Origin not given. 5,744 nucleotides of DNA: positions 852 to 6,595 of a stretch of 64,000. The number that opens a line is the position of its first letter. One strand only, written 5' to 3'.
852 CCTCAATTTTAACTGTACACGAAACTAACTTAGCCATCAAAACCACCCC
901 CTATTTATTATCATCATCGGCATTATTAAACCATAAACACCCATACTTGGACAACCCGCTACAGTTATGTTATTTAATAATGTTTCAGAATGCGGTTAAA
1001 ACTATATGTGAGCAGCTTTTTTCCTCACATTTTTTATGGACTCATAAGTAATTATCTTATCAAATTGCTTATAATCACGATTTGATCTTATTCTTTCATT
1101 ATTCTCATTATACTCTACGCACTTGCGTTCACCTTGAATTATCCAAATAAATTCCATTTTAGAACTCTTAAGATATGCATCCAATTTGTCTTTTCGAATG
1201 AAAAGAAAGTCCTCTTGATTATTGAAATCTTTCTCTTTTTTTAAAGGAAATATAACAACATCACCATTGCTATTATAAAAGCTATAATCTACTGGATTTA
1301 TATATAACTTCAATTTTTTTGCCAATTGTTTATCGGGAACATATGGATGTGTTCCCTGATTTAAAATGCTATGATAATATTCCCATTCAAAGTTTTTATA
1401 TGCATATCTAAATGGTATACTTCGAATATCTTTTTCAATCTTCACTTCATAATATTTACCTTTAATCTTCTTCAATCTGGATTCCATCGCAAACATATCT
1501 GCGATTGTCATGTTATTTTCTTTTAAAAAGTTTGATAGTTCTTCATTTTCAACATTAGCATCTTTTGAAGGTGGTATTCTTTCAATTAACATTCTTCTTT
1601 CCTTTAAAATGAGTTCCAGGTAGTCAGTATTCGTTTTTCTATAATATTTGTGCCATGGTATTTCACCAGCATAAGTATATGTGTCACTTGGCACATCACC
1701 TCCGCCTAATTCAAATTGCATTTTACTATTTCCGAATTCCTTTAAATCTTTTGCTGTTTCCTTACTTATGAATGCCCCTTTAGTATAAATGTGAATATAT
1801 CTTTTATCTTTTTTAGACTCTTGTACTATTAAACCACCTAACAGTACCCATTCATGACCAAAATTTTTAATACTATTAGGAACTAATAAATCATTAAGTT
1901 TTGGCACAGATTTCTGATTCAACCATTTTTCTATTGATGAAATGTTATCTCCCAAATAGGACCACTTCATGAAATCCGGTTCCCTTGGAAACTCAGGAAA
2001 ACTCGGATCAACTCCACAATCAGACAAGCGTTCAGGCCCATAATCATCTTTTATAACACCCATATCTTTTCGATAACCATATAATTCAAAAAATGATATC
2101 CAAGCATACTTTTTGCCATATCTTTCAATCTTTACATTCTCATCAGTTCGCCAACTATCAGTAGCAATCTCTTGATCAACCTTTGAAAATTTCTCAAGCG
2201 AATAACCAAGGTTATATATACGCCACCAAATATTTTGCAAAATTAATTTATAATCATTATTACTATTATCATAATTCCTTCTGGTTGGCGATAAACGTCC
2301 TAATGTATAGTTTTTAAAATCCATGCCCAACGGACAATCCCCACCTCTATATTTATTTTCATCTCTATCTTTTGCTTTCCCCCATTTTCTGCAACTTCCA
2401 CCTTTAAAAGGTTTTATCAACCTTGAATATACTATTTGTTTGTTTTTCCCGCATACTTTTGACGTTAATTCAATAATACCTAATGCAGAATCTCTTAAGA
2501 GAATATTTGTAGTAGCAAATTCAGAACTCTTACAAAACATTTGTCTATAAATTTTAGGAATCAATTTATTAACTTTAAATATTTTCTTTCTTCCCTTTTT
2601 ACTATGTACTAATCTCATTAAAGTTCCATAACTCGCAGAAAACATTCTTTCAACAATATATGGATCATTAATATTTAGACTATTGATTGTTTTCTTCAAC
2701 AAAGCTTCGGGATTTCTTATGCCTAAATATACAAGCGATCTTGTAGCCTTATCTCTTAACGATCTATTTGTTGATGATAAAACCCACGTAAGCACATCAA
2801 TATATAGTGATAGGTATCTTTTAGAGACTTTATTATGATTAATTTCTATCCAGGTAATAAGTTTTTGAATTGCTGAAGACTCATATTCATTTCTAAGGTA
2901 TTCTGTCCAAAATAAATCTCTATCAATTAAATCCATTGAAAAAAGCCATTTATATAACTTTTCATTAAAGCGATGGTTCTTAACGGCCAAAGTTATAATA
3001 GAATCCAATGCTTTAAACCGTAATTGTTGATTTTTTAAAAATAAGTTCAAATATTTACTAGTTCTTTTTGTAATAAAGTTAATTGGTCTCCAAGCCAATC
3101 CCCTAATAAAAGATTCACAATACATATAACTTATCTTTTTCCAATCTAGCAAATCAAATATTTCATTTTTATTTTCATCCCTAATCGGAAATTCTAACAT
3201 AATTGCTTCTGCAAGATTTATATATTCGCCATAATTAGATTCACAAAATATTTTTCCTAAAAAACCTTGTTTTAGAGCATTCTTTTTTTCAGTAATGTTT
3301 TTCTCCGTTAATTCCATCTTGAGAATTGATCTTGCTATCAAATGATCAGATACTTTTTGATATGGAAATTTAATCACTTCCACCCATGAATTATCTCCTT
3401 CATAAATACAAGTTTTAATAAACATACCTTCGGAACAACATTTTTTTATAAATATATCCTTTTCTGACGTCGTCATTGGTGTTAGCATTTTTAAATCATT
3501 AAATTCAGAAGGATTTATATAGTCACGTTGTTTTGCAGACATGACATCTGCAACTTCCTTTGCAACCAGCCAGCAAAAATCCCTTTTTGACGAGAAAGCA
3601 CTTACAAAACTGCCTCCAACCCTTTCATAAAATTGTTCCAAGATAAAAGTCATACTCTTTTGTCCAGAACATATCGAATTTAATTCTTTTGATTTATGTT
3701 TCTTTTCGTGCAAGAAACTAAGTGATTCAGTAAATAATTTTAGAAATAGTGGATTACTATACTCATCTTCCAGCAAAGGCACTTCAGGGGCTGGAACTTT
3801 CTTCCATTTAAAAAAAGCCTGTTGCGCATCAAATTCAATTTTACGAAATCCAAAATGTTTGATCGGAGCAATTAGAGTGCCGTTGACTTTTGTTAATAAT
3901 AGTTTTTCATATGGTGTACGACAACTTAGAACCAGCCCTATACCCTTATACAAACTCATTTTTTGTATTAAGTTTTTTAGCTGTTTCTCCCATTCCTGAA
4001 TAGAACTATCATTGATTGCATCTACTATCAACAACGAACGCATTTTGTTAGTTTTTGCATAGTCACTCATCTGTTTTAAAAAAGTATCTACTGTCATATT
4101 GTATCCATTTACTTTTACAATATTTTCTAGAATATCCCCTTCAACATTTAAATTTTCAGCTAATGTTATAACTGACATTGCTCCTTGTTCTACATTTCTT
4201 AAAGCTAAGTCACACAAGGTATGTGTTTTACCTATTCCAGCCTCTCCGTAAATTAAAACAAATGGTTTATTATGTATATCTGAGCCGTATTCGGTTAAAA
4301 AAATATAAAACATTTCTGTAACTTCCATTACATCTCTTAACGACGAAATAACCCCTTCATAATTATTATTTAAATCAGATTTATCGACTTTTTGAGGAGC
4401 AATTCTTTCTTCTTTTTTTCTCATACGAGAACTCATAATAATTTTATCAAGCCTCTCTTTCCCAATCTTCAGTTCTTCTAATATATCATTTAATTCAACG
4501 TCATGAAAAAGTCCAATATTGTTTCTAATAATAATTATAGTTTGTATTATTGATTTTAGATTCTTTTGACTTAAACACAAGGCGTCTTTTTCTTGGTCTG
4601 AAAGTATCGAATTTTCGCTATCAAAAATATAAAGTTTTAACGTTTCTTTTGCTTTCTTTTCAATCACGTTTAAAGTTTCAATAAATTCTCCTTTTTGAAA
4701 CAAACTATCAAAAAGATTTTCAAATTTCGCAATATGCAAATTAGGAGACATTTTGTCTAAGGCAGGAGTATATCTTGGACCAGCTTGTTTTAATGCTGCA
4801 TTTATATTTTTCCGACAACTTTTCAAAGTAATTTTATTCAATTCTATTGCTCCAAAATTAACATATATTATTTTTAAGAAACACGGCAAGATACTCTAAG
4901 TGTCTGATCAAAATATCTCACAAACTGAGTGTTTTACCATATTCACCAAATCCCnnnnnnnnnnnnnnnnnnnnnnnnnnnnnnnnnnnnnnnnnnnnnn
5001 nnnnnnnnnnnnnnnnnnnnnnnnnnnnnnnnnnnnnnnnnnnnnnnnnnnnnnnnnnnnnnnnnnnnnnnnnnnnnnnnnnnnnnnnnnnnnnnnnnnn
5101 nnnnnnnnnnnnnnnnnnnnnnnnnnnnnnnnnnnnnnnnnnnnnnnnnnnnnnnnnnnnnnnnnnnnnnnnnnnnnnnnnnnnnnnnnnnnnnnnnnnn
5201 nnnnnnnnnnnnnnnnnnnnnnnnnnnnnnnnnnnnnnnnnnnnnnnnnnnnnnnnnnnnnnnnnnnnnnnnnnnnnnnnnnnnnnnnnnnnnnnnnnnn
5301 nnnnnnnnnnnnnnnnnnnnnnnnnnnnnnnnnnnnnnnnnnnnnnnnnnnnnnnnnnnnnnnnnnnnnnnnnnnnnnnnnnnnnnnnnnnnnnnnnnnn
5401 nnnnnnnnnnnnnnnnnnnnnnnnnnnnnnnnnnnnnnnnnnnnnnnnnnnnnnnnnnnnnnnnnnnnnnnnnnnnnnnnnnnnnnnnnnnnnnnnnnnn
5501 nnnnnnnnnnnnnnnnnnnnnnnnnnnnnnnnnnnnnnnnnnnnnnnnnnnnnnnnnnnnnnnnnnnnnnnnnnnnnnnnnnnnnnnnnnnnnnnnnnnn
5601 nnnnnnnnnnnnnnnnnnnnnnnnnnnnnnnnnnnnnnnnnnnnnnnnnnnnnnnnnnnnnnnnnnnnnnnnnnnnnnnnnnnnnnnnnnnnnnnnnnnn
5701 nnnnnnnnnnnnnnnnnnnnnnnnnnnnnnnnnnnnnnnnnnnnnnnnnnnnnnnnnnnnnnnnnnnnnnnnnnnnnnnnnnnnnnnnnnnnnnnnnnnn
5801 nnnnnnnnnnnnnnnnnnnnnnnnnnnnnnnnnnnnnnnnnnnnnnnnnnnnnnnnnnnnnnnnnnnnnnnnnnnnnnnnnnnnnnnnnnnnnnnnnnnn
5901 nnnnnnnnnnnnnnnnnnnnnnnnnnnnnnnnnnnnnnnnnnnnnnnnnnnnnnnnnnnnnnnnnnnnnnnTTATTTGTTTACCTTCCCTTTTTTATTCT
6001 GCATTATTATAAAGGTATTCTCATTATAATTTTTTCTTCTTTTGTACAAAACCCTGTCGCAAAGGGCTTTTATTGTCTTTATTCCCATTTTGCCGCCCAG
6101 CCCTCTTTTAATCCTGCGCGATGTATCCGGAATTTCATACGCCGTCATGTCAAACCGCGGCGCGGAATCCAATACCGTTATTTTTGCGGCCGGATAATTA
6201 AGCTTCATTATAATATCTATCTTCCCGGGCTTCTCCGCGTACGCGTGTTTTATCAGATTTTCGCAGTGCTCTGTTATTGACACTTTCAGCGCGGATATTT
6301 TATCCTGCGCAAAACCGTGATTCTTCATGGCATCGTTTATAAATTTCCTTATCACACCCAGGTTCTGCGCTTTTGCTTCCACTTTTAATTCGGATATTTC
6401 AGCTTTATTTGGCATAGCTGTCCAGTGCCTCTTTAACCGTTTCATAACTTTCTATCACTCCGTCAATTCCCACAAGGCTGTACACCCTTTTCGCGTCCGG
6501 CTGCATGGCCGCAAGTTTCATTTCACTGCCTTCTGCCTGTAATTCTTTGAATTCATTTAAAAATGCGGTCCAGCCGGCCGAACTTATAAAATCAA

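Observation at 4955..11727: Candidate trans-envelope carbohydrate-sensing cascade: malectin/CBM9 protein, PorV-TPR barrel, HAMP-PP2C, STAS, anti-sigma, LacI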

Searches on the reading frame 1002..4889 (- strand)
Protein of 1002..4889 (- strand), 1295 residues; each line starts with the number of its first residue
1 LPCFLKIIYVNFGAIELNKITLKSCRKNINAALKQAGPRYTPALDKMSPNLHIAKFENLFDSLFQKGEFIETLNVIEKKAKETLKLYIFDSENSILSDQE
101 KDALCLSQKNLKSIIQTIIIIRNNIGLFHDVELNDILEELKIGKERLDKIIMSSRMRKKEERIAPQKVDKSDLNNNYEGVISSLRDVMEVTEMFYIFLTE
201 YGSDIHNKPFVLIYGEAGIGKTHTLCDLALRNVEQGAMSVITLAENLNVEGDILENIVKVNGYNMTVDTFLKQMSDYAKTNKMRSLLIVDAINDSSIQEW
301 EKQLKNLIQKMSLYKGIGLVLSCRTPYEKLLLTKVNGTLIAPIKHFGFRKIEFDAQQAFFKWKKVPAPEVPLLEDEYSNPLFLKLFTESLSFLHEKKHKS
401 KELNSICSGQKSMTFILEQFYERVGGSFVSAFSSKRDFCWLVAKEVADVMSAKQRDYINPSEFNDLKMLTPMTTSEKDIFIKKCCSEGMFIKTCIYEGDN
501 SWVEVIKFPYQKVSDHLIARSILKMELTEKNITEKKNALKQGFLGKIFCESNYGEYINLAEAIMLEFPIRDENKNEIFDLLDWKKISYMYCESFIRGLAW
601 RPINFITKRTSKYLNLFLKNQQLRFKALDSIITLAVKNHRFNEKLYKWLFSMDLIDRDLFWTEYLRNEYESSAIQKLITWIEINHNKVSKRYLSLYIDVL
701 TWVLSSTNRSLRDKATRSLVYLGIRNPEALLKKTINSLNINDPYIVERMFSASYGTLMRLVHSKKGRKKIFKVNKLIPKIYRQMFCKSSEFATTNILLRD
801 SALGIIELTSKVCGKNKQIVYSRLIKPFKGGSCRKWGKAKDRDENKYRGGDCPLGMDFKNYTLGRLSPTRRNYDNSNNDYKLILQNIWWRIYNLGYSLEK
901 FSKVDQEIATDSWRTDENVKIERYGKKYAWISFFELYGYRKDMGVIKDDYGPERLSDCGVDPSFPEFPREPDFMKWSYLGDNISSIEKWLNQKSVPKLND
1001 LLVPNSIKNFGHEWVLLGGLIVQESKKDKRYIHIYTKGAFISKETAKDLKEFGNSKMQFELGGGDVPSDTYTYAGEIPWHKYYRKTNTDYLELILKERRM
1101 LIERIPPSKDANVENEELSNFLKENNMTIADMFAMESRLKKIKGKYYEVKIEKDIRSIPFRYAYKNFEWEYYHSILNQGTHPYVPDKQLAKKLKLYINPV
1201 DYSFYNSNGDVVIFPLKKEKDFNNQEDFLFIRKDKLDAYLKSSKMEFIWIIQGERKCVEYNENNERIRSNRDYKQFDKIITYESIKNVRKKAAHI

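Call 4: search_protein_families(library=pfam, proteins=[window:1002-4889:-], max_evalue=0.01)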
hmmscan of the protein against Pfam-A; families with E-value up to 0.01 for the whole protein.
window:1002-4889:- (1295 aa): 6 families
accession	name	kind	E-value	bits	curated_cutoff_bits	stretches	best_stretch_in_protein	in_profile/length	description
PF13401.12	AAA_22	-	0.0001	23.1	27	1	207-322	4-121/130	AAA domain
PF24028.1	DUF7339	-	0.0018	18.8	27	0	1116-1164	8-53/115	Domain of unknown function (DUF7339)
PF05729.18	NACHT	-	0.0023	18.2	26.7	0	211-230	3-22/167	NACHT domain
PF13479.12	AAA_24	-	0.0024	18.2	27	1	210-295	4-76/195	AAA domain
PF20720.3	nSTAND3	-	0.0035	17.5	27.2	0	207-246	16-53/155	Novel STAND NTPase 3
PF13191.12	AAA_16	-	0.0084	17.1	32.6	0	206-236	22-52/167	AAA ATPase domain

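Call 5: search_protein_families(library=ncbifam, proteins=[window:1002-4889:-], max_evalue=0.01)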
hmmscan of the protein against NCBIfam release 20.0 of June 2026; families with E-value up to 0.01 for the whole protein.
window:1002-4889:- (1295 aa): 5 families
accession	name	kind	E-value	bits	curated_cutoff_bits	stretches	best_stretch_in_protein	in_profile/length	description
NF041813.1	Avs2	equivalog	2.7e-145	486.1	1000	3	33-829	1-778/1317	AVAST type 2 anti-phage system protein Avs2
TIGR00376.1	TIGR00376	hypoth_equivalog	0.00065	18.2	348.9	1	205-311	171-274/639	IGHMBP2 family helicase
NF006505.0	PRK08939.1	equivalog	0.0016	17.8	228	1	145-241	94-189/306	primosomal protein DnaI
TIGR03420.1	DnaA_homol_Hda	equivalog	0.0037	16.8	194.8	0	206-256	36-87/226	DnaA regulatory inactivator Hda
TIGR00064.1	ftsY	equivalog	0.0069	15.7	260.7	0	132-242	9-113/279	signal recognition particle-docking protein FtsY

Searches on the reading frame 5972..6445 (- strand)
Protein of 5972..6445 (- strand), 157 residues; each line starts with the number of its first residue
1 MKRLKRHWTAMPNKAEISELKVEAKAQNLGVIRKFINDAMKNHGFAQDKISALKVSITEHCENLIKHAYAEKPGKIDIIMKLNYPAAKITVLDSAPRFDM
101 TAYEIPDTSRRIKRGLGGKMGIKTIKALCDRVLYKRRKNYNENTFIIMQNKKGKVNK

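Call 4: search_protein_families(library=pfam, proteins=[window:5972-6445:-], max_evalue=0.01)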
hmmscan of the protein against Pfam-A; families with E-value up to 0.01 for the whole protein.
window:5972-6445:- (157 aa): 1 family
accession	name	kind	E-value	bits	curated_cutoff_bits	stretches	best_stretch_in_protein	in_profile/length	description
PF13581.12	HATPase_c_2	-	2.4e-15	57.1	27.4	1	23-143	2-123/127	Histidine kinase-like ATPase domain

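Call 5: search_protein_families(library=ncbifam, proteins=[window:5972-6445:-], max_evalue=0.01)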
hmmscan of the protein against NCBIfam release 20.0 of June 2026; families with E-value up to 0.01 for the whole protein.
window:5972-6445:- (157 aa): 5 families
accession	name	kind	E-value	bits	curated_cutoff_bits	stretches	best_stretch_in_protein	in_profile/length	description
NF003144.0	PRK04069.1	equivalog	5.4e-15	55.1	145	1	12-133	2-128/161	anti-sigma B factor RsbW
TIGR01924.1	rsbW_low_gc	equivalog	2.5e-13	49.7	155.05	1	11-135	1-130/159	anti-sigma B factor RsbW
TIGR01925.2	spIIAB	equivalog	1.2e-06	28.5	135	1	19-133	4-119/137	anti-sigma F factor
NF041045.1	RsbA_anti_sig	subfamily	1.9e-06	27.3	210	1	15-135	180-289/303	anti-sigma factor RsbA family regulatory protein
TIGR03266.1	methan_mark_1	equivalog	0.0089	15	365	0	1-51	294-341/376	YcaO-related McrA-glycine thioamidation protein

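Call 64: search_solved_structures(query=window:5972-6445:-, max_evalue=0.01, show_alignments=3)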
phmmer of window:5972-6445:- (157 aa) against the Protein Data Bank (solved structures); distinct sequences matched with E-value up to 0.01: 1.
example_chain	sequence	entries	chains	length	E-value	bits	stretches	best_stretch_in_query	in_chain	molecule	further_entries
6m36_A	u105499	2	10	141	1.1e-09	41.7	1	16-133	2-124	Serine-protein kinase RsbW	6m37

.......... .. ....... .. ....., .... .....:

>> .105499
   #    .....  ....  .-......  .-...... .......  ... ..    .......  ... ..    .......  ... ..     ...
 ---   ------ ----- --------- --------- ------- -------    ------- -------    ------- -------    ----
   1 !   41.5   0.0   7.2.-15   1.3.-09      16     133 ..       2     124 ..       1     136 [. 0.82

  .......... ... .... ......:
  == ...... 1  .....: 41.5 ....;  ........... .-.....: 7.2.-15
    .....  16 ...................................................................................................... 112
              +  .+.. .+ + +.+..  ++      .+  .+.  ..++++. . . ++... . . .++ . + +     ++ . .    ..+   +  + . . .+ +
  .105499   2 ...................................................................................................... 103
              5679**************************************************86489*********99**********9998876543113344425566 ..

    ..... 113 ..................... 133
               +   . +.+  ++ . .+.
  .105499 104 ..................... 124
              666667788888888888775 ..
